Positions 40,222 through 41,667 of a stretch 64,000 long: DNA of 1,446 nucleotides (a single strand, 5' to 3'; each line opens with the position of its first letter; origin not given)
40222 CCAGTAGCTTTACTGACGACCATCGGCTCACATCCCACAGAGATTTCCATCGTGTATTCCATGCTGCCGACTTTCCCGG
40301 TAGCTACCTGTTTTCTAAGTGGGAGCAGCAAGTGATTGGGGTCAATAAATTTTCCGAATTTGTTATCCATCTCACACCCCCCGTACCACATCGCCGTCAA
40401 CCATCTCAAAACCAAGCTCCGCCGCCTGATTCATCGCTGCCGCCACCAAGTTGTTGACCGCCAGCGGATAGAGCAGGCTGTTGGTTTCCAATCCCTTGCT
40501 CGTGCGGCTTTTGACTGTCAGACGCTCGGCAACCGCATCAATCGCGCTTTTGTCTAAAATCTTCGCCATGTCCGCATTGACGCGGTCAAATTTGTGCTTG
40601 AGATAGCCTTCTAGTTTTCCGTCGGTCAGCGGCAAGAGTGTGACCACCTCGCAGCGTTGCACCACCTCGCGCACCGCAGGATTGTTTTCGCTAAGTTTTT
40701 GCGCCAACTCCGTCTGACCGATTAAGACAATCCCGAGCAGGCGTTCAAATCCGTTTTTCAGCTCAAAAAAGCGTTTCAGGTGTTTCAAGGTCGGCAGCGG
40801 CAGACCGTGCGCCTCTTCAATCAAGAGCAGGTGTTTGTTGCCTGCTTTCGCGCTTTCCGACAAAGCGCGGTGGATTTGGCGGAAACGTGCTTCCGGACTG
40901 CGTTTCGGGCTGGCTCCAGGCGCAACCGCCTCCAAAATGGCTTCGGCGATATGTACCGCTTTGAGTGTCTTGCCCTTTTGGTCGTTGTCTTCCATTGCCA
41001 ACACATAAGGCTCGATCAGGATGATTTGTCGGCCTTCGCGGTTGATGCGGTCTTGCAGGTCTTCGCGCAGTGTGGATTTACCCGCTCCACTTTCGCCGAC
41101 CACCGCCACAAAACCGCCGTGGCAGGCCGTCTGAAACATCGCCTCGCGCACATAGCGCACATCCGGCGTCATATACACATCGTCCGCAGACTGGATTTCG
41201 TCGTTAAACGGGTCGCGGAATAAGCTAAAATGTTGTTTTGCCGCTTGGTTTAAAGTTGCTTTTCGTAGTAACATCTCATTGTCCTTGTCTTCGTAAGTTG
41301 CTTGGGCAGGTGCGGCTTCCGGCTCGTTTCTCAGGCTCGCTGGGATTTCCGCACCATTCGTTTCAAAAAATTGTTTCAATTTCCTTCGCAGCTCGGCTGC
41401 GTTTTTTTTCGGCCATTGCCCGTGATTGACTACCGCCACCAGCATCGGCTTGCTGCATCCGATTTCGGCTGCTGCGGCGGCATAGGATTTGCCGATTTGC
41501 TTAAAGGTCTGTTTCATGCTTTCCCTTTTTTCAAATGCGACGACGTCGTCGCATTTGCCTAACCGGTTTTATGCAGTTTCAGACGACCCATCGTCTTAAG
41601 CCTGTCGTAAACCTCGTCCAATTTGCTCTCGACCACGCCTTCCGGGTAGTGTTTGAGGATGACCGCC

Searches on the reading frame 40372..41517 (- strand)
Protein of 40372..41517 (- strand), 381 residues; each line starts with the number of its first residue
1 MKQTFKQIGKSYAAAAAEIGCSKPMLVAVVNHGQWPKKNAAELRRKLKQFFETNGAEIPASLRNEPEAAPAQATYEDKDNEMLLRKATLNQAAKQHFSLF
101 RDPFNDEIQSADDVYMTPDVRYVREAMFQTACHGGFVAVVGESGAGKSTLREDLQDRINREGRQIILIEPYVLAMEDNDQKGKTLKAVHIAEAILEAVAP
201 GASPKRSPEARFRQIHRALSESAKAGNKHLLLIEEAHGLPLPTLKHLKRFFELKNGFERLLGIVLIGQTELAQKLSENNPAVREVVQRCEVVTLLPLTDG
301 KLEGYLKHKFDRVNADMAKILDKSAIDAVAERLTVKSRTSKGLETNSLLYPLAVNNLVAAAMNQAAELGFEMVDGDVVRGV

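Call 94: search_protein_families(library=pfam, proteins=[window:40372-41517:-], max_evalue=0.0001)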
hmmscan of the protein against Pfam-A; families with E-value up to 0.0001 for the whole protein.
window:40372-41517:- (381 aa): 2 families
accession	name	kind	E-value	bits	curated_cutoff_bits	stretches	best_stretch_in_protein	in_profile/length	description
PF13401.12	AAA_22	-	3.4e-18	66.7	27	1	133-275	4-130/130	AAA domain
PF13191.12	AAA_16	-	2.5e-08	35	32.6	1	126-255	14-160/167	AAA ATPase domain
